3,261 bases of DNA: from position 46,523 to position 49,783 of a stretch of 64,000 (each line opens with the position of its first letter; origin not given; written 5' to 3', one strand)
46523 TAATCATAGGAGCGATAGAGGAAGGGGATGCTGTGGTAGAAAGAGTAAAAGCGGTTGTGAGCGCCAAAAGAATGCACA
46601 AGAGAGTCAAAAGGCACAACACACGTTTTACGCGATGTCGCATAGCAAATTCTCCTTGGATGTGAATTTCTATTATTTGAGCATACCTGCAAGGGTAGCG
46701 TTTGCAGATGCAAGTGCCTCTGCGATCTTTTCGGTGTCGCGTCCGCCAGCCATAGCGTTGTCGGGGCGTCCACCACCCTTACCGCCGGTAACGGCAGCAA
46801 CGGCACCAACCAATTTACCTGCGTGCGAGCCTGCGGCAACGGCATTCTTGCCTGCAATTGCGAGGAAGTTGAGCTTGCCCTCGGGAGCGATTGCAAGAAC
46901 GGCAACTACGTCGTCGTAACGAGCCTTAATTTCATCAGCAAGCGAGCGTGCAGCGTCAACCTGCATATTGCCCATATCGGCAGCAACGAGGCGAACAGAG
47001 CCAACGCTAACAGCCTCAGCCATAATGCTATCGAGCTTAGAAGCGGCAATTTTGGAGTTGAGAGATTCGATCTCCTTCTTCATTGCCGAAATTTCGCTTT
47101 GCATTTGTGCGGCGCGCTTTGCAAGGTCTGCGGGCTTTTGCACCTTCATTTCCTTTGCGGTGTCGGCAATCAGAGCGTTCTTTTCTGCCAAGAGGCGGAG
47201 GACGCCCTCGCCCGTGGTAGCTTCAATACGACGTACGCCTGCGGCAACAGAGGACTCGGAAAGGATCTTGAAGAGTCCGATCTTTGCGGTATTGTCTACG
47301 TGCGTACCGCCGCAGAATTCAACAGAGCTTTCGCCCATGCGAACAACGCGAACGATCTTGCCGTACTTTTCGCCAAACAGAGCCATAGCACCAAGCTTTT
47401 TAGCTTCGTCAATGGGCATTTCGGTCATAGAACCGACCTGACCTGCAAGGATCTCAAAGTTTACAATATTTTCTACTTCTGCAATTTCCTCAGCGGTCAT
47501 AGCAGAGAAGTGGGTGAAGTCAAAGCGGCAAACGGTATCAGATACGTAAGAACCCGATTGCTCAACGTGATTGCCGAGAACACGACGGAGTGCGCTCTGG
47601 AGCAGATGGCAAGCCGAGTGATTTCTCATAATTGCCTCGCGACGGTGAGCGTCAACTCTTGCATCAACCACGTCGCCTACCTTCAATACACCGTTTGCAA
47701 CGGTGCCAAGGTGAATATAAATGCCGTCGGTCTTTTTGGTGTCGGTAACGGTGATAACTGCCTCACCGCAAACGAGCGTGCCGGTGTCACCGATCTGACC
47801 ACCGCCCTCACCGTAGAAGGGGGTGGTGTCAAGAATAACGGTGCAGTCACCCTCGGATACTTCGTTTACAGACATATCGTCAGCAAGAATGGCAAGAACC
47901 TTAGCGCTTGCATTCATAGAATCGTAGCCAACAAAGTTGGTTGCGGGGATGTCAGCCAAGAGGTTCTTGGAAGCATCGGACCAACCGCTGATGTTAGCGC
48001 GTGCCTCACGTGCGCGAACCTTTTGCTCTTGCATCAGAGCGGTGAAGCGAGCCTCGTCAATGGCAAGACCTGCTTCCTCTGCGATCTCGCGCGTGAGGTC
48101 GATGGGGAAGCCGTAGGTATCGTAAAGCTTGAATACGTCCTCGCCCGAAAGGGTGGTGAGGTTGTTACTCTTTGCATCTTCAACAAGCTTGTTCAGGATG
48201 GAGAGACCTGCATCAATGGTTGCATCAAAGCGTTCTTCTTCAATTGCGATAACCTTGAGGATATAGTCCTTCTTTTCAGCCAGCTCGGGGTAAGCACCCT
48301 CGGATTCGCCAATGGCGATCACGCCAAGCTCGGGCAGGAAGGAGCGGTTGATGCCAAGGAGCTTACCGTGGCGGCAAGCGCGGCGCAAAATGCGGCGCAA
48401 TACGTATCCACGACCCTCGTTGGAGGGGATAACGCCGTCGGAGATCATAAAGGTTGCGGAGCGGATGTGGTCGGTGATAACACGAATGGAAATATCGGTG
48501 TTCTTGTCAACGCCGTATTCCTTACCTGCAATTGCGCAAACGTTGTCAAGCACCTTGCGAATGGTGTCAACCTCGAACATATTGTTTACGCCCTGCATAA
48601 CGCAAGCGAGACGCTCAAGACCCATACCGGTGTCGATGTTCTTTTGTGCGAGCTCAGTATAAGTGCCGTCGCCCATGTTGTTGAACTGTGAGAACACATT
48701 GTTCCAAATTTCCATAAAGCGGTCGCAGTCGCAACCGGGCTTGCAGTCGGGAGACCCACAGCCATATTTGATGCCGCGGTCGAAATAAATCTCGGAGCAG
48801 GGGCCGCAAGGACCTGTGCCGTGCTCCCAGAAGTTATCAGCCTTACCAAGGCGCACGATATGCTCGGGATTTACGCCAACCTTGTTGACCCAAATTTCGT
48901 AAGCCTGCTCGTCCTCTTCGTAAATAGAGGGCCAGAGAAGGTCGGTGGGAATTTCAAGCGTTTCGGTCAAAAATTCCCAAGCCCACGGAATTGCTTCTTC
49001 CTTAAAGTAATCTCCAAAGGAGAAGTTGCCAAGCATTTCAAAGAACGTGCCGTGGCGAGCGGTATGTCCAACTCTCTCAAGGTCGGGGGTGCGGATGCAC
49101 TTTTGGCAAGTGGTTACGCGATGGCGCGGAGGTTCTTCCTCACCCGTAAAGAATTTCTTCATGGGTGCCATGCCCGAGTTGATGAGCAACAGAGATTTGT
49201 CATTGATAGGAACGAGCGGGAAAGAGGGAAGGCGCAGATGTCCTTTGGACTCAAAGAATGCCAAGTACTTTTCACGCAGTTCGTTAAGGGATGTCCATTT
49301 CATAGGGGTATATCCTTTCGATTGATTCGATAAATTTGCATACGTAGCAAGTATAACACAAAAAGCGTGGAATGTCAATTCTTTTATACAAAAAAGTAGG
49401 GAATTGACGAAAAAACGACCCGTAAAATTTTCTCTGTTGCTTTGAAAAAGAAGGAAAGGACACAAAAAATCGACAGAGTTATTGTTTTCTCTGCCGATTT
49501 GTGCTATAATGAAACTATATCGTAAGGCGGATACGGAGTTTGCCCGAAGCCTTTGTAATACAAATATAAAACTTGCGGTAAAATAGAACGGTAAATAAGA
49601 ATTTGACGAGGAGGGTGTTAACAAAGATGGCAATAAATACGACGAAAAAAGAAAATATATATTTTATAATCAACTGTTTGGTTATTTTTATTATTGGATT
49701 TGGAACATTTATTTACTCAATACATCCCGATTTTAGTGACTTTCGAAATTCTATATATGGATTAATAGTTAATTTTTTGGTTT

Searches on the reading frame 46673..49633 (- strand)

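Call 51: search_protein_families(library=ncbifam, proteins=[window:46673-49633:-], max_evalue=0.00001)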
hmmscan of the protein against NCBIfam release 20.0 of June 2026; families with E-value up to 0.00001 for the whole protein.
window:46673-49633:- (986 aa): 4 families
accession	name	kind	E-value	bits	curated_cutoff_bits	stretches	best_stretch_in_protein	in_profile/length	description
TIGR00344.1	alaS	equivalog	5.3e-295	981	457.05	1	118-964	1-847/847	alanine--tRNA ligase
NF002436.0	PRK01584.1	equivalog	7.1e-171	569.7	529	2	116-544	3-437/595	alanine--tRNA ligase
TIGR03683.1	A-tRNA_syn_arch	equivalog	6e-135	451.6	744.7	2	383-980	328-900/902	alanine--tRNA ligase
NF040865.1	a_tRNA_ed_AlaXM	equivalog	1.6e-33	116.4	300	1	589-805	18-231/234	alanyl-tRNA editing protein AlaXM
